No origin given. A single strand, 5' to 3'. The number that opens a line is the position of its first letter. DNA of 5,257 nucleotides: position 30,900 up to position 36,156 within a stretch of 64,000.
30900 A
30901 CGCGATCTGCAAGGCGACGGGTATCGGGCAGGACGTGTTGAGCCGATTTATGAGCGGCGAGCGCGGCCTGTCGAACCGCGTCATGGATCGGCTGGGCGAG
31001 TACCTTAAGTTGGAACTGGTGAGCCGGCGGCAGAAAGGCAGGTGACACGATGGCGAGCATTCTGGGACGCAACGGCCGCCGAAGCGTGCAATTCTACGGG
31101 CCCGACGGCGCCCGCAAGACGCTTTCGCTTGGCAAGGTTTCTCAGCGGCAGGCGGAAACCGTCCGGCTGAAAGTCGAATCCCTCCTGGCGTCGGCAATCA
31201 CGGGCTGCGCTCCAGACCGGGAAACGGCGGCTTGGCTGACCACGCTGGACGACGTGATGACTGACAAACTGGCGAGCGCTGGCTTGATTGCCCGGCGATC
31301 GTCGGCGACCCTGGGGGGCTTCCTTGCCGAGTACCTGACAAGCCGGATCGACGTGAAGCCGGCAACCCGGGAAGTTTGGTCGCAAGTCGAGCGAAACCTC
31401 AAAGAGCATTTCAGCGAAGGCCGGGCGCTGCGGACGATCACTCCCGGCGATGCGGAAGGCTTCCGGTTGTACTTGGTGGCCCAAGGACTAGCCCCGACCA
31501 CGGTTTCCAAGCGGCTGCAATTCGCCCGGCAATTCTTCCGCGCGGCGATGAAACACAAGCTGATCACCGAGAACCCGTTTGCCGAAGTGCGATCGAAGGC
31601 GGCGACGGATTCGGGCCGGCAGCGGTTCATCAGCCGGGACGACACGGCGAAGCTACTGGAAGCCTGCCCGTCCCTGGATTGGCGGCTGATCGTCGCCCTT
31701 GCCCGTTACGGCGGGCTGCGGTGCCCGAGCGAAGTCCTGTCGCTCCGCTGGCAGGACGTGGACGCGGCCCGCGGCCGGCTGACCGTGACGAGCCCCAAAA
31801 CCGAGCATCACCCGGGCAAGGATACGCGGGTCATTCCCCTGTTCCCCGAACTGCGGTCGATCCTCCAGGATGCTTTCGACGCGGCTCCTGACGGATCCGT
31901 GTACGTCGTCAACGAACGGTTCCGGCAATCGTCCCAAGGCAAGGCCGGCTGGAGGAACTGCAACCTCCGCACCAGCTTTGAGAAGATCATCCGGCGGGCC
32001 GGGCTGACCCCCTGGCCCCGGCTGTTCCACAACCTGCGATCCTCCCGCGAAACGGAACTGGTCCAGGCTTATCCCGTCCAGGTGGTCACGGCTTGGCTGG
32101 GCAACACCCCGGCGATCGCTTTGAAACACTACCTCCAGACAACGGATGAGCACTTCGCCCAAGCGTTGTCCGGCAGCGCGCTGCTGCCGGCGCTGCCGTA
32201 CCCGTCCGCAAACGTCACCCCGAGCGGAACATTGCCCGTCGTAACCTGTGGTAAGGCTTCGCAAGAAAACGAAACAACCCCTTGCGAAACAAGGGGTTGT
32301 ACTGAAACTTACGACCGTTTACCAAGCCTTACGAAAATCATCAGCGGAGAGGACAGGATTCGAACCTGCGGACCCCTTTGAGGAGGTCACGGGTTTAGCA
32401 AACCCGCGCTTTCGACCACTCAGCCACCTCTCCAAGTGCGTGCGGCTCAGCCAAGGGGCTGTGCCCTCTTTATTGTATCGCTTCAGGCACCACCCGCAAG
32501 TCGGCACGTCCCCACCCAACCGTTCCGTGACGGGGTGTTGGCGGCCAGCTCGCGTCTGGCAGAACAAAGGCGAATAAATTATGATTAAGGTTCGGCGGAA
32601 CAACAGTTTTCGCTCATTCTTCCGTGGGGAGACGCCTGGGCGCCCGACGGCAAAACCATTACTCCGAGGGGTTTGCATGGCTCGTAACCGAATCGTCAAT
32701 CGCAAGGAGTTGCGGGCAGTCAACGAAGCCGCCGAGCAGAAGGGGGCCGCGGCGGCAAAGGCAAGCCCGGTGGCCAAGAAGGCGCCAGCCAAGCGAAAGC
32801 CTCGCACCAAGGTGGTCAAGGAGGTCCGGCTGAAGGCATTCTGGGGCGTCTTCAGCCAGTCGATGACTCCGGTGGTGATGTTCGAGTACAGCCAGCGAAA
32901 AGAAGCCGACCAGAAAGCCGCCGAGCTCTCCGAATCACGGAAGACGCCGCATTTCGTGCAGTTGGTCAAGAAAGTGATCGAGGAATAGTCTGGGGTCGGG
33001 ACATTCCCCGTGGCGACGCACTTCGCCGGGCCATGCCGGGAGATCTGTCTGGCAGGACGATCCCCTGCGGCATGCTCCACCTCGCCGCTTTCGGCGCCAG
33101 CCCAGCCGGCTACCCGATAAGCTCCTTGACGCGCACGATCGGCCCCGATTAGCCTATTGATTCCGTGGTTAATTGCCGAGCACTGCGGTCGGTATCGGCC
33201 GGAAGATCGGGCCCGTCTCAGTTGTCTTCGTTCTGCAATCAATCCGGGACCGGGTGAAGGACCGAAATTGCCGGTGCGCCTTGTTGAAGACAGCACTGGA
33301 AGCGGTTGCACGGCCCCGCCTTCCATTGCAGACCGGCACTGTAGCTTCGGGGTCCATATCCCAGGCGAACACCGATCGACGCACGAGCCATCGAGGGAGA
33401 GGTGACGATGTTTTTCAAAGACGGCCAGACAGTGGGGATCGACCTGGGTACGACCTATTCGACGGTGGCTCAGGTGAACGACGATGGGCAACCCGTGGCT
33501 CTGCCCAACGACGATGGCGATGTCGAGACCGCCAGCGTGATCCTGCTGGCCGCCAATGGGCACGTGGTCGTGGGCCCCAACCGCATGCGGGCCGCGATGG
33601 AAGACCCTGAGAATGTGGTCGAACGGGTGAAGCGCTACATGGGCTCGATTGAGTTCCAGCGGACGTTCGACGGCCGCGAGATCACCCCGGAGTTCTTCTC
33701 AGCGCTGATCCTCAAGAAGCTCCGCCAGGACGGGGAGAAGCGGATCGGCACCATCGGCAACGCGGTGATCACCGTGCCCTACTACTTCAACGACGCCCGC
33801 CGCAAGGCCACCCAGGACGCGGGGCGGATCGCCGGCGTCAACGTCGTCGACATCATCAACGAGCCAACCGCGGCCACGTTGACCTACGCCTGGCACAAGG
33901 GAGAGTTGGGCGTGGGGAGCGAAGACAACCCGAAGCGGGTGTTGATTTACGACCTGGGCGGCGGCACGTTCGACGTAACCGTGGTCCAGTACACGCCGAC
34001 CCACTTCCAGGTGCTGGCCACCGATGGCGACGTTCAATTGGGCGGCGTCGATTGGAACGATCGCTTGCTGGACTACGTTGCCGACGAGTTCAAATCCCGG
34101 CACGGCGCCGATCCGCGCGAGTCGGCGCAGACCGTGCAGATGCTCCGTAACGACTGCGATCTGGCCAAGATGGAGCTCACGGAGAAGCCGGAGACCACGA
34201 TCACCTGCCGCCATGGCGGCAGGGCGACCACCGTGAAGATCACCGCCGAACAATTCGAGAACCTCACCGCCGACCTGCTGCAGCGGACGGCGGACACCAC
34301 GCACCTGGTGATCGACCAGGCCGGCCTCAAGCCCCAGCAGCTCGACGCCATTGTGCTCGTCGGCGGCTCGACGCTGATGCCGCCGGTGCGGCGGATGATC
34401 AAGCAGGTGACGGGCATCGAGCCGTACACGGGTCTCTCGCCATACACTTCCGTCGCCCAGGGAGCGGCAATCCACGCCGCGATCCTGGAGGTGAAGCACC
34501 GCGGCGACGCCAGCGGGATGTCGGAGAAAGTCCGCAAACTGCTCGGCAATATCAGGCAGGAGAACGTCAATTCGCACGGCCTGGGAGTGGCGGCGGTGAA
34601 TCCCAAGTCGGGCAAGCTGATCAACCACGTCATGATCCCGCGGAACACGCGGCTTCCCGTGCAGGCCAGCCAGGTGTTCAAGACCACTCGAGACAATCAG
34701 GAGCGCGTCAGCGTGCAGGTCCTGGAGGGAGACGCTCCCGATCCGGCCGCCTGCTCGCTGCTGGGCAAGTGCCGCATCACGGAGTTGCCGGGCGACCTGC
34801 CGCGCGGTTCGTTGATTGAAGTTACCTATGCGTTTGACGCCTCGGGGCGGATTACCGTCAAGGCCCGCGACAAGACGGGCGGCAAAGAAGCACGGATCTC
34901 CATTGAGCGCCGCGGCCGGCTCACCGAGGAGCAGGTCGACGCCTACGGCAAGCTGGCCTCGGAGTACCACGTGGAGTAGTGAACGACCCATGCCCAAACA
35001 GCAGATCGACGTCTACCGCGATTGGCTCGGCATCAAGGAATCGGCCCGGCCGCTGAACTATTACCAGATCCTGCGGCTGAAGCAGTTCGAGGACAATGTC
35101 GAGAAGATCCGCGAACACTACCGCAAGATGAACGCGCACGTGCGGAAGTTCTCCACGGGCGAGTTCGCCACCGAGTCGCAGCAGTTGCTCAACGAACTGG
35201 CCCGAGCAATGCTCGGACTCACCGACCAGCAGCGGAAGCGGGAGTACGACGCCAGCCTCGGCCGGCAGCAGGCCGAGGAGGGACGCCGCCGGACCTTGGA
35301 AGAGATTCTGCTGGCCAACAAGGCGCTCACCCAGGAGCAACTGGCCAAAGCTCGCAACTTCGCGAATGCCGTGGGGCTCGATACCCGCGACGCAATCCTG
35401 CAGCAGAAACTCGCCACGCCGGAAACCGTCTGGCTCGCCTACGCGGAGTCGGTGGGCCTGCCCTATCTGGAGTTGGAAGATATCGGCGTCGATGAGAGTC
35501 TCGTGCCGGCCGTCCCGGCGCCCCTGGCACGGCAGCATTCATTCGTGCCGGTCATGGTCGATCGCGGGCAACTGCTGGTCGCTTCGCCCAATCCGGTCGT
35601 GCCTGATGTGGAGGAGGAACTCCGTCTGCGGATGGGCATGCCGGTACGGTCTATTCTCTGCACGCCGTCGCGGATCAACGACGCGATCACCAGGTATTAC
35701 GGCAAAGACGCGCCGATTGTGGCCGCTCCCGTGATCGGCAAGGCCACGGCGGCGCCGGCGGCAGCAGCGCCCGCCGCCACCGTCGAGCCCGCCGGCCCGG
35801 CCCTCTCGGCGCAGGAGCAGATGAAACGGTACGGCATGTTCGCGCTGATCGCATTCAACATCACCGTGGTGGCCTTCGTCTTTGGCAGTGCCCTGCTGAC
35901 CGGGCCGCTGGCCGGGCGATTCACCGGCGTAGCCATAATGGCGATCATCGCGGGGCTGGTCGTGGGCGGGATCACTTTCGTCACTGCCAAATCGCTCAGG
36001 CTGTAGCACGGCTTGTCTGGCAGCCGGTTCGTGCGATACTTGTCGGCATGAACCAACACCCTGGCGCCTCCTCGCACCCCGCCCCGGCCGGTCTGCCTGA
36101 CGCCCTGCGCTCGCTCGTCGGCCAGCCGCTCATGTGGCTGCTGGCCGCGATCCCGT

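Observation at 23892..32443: Small integrative element at tRNA-Ser(GCT) with a P4-like primase-helicase and two AlpA-like excisionases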

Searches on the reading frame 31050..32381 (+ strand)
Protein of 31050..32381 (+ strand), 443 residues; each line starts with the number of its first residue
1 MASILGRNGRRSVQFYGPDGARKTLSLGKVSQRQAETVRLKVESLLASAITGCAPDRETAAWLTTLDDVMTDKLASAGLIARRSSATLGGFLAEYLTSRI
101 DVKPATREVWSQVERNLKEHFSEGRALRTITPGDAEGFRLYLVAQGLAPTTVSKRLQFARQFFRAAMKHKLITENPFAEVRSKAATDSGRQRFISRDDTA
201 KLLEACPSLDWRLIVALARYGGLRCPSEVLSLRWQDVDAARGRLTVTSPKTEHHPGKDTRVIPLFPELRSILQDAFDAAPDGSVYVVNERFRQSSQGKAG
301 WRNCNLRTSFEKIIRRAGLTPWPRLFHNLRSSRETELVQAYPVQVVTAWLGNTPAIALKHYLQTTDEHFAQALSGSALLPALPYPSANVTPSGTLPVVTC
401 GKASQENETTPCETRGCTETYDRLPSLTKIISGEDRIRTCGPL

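Call 11: search_protein_families(library=pfam, proteins=[window:31050-32381:+], max_evalue=0.01)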
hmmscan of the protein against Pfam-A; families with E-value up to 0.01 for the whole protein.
window:31050-32381:+ (443 aa): 3 families
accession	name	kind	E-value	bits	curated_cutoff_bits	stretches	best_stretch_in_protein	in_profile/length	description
PF00589.27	Phage_integrase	-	1.3e-10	41.7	27.1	1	193-367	2-171/172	Phage integrase family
PF13102.12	Phage_int_SAM_5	-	4.7e-09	36.9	22.3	1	91-178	5-94/98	Phage integrase SAM-like domain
PF02899.23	Phage_int_SAM_1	-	0.003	18.3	22.3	1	117-169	29-82/83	Phage integrase, N-terminal SAM-like domain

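Call 35: find_related_loci(query=window:31050-32381:+, collection=genome_contigs, flank=10000)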
Query window:31050-32381:+ (443 aa) in genome_contigs; peptide patterns used: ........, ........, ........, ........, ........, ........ (x = any residue, [..] = any of these).
115 stretches matched a pattern; 73 encode a relative of the query (tblastn E <= 1e-3); 72 distinct loci.
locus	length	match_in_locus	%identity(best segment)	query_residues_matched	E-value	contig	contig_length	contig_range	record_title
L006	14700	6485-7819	64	1-442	6e-180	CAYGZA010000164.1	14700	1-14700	MAG TPA_asm: uncultured Planctomycetaceae bacterium isolate ERP119294_co1_481 genome assembly, contig: NODE_5345_length_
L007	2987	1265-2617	60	1-443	0e+0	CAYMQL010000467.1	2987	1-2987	MAG TPA_asm: uncultured Planctomycetaceae bacterium isolate binchicken_co27_67 genome assembly, contig: NODE_59023_lengt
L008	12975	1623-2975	58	1-443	4e-169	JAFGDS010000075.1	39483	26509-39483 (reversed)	MAG: Pirellulales bacterium isolate Zod_Metabat.1184 k87_6524676, whole genome shotgun sequence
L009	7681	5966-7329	59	1-441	4e-159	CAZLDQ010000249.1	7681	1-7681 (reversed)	MAG TPA_asm: uncultured Planctomycetaceae bacterium isolate SRP167436_co1_175 genome assembly, contig: NODE_16123_length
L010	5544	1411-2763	54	1-443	4e-158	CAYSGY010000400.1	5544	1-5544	MAG TPA_asm: uncultured Planctomycetaceae bacterium isolate SRP278314_co1_1 genome assembly, contig: NODE_18863_length_5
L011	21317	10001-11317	56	1-441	9e-155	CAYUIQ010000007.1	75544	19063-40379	MAG TPA_asm: uncultured Planctomycetaceae bacterium isolate SRP167671_co1_171 genome assembly, contig: NODE_346_length_7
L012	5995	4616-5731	62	1-372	9e-155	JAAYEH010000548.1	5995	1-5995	MAG: Rhodopirellula sp. isolate AS06rmzACSIP_8 581165_AS06, whole genome shotgun sequence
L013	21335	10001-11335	55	1-443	1e-152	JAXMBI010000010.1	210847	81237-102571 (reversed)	MAG: Pirellulales bacterium isolate STL-PLA32 C1.299.fa-10, whole genome shotgun sequence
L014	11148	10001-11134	61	1-373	8e-152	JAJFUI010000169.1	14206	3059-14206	MAG: Planctomycetaceae bacterium isolate bin.426 k141_4536870, whole genome shotgun sequence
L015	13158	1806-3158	54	1-443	3e-150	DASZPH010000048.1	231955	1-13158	MAG TPA_asm: Pirellulales bacterium isolate SMAG_U5966 k141_184394, whole genome shotgun sequence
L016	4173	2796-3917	61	1-373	3e-154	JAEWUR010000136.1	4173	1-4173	MAG: Planctomycetota bacterium isolate OH_SDB_29 k127_1331856, whole genome shotgun sequence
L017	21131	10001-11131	58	1-374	1e-147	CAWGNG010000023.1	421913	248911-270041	MAG: uncultured Planctomycetaceae bacterium isolate MFD01112.bin.1.69 genome assembly, contig: contig_3245, whole genome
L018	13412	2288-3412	58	1-372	4e-147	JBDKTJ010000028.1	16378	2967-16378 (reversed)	MAG: Thermoguttaceae bacterium isolate 6_bin.38_R1 c_000000098160, whole genome shotgun sequence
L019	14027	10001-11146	59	1-381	2e-146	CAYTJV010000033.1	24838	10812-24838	MAG TPA_asm: uncultured Planctomycetaceae bacterium isolate SRP302447_co3_119 genome assembly, contig: NODE_5466_length_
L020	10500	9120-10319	57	1-397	4e-146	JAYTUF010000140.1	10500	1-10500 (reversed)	MAG: Anatilimnocola sp. isolate GFS_5507 GFS_5507_139, whole genome shotgun sequence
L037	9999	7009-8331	47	1-442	2e-112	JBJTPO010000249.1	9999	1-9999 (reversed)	MAG: Planctomycetota bacterium isolate samp_4449_concoct_1573 samp_4449_813065, whole genome shotgun sequence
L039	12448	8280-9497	45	1-418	1e-107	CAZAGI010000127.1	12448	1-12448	MAG TPA_asm: uncultured Planctomycetaceae bacterium isolate SRP287051_co1_163 genome assembly, contig: NODE_6704_length_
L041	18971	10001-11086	46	8-372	3e-105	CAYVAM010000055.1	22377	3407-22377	MAG TPA_asm: uncultured Anaerolineales bacterium isolate binchicken_co211_313 genome assembly, contig: NODE_1401_length_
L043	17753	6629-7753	46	9-377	2e-104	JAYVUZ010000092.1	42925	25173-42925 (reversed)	MAG: Fimbriiglobus sp. isolate GL75_UP_concoct_210 GL75_UP_concoct_210_91, whole genome shotgun sequence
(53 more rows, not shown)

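Call 55: search_protein_families(library=ncbifam, proteins=[window:31050-32381:+], max_evalue=0.01)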
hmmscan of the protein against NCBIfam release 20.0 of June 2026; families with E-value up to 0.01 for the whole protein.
window:31050-32381:+ (443 aa): 6 families
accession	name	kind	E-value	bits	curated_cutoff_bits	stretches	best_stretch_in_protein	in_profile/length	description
TIGR02224.1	recomb_XerC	equivalog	1.3e-10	41.2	335.15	1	95-369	6-282/295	tyrosine recombinase XerC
NF040815.2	recomb_XerA_Arch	equivalog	4.9e-10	39.4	220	1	106-369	16-259/263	site-specific tyrosine recombinase/integron integrase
TIGR02225.1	recomb_XerD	equivalog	6e-07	29.1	329.6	1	111-281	22-189/290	site-specific tyrosine recombinase XerD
NF001399.0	PRK00283.1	subfamily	6.5e-06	25.6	279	1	122-273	43-191/300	tyrosine recombinase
TIGR02249.1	integrase_gron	subfamily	8e-06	25.4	265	1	129-276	40-177/315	integron integrase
NF002331.0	PRK01287.1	subfamily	0.0022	17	371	1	147-264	95-211/365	site-specific tyrosine recombinase XerC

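Call 63: search_protein_families(library=pfam, proteins=[L009:3224-4924:+, L009:2335-3252:+, L009:1105-1773:+, L037:3033-4697:+, L037:4694-5191:+, L039:5021-6760:+, L041:4949-6484:+, L043:3619-6039:+], max_evalue=0.001)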
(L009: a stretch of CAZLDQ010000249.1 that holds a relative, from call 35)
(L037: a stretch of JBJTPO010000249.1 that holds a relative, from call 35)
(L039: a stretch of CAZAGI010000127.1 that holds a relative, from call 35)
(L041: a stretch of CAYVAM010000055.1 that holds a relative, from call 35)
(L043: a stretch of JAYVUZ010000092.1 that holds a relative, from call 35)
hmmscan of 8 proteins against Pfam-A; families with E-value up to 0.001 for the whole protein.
L009:3224-4924:+ (566 aa): 0 families

L009:2335-3252:+ (305 aa): 0 families

L009:1105-1773:+ (222 aa): 0 families

L037:3033-4697:+ (554 aa): 3 families
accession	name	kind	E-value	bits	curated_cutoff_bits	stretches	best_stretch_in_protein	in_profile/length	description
PF13250.11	DUF4041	-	4.3e-22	78.2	27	1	254-308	2-56/56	Domain of unknown function (DUF4041)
PF13455.12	MUG113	-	3e-17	63.4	22.3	1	434-509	1-71/73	Meiotically up-regulated gene 113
PF10544.15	T5orf172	-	4e-15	56.6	20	1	418-510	1-99/101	T5orf172 domain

L037:4694-5191:+ (165 aa): 2 families
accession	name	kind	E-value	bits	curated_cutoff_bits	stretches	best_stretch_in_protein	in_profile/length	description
PF14237.11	GYF_2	-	2.4e-15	56.5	25.8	1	14-63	1-50/50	GYF domain 2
PF04024.17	PspC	-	1.2e-13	51.1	25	1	88-136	3-53/58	PspC domain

L039:5021-6760:+ (579 aa): 3 families
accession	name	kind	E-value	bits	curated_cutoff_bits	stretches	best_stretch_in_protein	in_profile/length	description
PF13481.12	AAA_25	-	2e-31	109.6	27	1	167-342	18-194/195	AAA domain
PF00772.26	DnaB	-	0.00013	22.4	23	1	12-89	9-87/103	DnaB-like helicase N terminal domain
PF06745.19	ATPase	-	0.00019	21.3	26.6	1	177-346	14-172/231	KaiC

L041:4949-6484:+ (511 aa): 2 families
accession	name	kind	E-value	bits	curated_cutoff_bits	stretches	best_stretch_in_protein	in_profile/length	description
PF13481.12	AAA_25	-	2.6e-37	128.8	27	1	173-349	12-193/195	AAA domain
PF00772.26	DnaB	-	2e-12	47.5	23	1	20-118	7-101/103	DnaB-like helicase N terminal domain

L043:3619-6039:+ (806 aa): 4 families
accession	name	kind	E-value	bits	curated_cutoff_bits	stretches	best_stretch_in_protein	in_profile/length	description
PF19263.5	DUF5906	-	6.5e-16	59.4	27.6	1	549-659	1-114/114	Family of unknown function (DUF5906)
PF09250.16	Prim-Pol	-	3.4e-08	34.5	22.8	1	14-185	2-153/158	Bifunctional DNA primase/polymerase, N-terminal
PF08706.16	D5_N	-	4.7e-08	33.9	22.4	1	469-519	94-144/145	D5 N terminal like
PF03288.22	Pox_D5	-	1.4e-05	25.9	21.4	1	739-789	18-67/86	Poxvirus D5 protein-like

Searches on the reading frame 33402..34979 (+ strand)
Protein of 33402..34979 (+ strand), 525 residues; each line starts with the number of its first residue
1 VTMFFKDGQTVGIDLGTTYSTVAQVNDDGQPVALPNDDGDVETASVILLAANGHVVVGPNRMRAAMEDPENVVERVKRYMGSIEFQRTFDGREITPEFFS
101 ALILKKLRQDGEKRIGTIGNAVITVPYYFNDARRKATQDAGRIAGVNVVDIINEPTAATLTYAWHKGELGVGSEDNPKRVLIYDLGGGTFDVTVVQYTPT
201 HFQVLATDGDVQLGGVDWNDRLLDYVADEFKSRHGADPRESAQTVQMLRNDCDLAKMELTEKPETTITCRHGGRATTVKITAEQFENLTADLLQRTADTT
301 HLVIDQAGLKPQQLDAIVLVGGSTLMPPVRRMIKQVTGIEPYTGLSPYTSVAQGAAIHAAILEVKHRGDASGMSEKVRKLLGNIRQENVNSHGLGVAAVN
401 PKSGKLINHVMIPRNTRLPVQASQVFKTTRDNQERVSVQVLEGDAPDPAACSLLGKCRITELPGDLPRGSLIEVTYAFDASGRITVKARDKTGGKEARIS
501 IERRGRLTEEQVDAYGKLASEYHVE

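Call 24: search_protein_families(library=pfam, proteins=[window:33402-34979:+], max_evalue=0.01)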
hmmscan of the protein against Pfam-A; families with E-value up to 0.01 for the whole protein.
window:33402-34979:+ (525 aa): 2 families
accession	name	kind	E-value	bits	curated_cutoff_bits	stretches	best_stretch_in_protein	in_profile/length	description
PF00012.26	HSP70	-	2.7e-114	383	20.6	2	86-523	100-518/599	Hsp70 protein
PF06723.19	MreB_Mbl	-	1.8e-16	60.4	27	1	43-358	26-318/327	MreB/Mbl protein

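Call 29: find_encoding_contigs(protein=window:33402-34979:+, flank=10000, max_places=6)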
Protein window:33402-34979:+ (525 aa): no gene with exactly this product is on record in the collection.

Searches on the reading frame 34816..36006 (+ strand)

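Call 24: search_protein_families(library=pfam, proteins=[window:34816-36006:+], max_evalue=0.01)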
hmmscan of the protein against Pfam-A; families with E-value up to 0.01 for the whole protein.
window:34816-36006:+ (396 aa): 3 families
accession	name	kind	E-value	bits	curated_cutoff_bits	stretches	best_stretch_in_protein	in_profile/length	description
PF05157.20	MshEN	-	3e-17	62.8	23.1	1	214-298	2-87/90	MshEN domain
PF10187.15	FAM192A_Fyv6_N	-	0.0058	17.2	20.2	0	140-191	22-73/104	FAM192A/Fyv6, N-terminal domain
PF00226.36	DnaJ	-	0.0069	16.9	27.8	0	81-145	1-63/63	DnaJ domain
